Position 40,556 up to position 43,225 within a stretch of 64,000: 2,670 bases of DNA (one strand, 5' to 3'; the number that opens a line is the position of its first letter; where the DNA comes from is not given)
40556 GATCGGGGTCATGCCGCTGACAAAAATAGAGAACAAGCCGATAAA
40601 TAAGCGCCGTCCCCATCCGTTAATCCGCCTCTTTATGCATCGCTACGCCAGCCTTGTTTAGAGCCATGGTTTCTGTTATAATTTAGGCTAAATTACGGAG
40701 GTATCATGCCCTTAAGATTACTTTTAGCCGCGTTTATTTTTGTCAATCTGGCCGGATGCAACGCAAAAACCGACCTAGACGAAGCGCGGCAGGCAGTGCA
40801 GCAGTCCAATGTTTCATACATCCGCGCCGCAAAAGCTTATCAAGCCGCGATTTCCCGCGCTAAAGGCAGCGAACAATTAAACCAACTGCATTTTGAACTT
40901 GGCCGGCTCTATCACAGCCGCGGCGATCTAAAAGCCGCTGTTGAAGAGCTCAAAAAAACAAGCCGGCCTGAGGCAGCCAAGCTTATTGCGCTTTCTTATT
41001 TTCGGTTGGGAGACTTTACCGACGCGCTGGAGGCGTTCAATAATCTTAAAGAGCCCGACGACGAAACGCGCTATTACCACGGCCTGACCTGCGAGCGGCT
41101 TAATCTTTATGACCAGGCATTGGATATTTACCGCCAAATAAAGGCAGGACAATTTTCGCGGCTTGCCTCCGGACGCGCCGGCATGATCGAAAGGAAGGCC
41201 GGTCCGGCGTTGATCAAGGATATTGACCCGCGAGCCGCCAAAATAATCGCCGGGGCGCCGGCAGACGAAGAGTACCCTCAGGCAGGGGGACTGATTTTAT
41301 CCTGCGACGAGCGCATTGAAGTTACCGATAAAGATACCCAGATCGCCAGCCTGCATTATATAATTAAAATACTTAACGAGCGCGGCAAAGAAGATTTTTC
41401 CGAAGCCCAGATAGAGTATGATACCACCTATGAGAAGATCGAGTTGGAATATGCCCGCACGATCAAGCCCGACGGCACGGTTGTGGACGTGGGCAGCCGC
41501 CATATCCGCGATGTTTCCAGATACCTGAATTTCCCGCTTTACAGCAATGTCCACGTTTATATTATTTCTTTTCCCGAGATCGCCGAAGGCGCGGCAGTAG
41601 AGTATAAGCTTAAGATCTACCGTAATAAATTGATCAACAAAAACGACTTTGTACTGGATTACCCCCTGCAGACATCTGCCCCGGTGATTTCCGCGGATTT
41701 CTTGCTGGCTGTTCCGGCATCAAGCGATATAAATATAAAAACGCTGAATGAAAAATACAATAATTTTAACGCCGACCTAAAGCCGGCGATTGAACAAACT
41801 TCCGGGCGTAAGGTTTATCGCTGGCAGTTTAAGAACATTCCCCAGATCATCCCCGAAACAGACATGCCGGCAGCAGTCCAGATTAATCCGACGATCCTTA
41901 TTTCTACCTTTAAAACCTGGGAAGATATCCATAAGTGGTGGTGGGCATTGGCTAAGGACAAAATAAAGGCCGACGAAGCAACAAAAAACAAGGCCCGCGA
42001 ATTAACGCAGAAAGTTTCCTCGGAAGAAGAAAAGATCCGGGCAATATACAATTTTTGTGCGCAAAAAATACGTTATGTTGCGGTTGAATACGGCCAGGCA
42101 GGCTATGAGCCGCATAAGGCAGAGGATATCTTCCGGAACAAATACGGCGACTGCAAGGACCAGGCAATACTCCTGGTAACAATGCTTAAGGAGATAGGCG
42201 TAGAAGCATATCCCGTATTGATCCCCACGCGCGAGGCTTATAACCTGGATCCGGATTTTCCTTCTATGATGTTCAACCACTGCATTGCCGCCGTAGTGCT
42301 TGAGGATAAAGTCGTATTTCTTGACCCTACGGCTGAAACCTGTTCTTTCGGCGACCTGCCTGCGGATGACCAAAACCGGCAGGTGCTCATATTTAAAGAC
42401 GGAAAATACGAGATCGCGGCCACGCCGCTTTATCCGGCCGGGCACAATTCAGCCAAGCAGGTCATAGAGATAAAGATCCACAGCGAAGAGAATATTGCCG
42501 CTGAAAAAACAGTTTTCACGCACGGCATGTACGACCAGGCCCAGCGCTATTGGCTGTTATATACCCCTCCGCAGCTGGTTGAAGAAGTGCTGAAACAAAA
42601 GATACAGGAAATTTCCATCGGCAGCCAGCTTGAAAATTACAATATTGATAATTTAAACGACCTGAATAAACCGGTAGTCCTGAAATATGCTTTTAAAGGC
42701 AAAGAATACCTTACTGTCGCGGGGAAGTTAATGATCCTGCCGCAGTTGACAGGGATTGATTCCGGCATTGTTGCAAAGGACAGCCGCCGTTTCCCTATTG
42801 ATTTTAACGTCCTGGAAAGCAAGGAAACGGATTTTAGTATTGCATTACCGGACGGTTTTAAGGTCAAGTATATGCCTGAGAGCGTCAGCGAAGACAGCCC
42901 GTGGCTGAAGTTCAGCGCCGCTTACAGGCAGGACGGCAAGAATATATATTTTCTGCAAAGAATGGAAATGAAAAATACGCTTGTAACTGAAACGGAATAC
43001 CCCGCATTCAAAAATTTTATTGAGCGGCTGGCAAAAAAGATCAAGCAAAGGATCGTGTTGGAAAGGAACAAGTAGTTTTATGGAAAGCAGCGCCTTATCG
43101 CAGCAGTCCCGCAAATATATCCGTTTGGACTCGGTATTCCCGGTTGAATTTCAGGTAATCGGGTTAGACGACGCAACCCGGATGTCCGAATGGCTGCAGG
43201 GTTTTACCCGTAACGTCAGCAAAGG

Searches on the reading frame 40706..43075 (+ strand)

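Call 30: search_protein_families(library=pfam, proteins=[window:40706-43075:+], max_evalue=0.00001)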
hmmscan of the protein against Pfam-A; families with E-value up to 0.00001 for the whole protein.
window:40706-43075:+ (789 aa): 5 families
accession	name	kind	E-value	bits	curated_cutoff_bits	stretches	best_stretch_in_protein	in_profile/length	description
PF12969.12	DUF3857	-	1.7e-30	106.7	24.6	1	216-380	9-168/170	Domain of Unknown Function with PDB structure (DUF3857)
PF01841.26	Transglut_core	-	4.7e-12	46.6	23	1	428-533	2-100/108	Transglutaminase-like superfamily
PF12895.13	ANAPC3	-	3.9e-08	33.9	27.2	1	83-143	18-80/82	Anaphase-promoting complex, cyclosome, subunit 3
PF13432.12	TPR_16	-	6.3e-07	30.2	32.7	0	25-84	2-56/65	Tetratricopeptide repeat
PF12970.12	DUF3858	-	4e-06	27.4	27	0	694-783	25-114/116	Domain of Unknown Function with PDB structure (DUF3858)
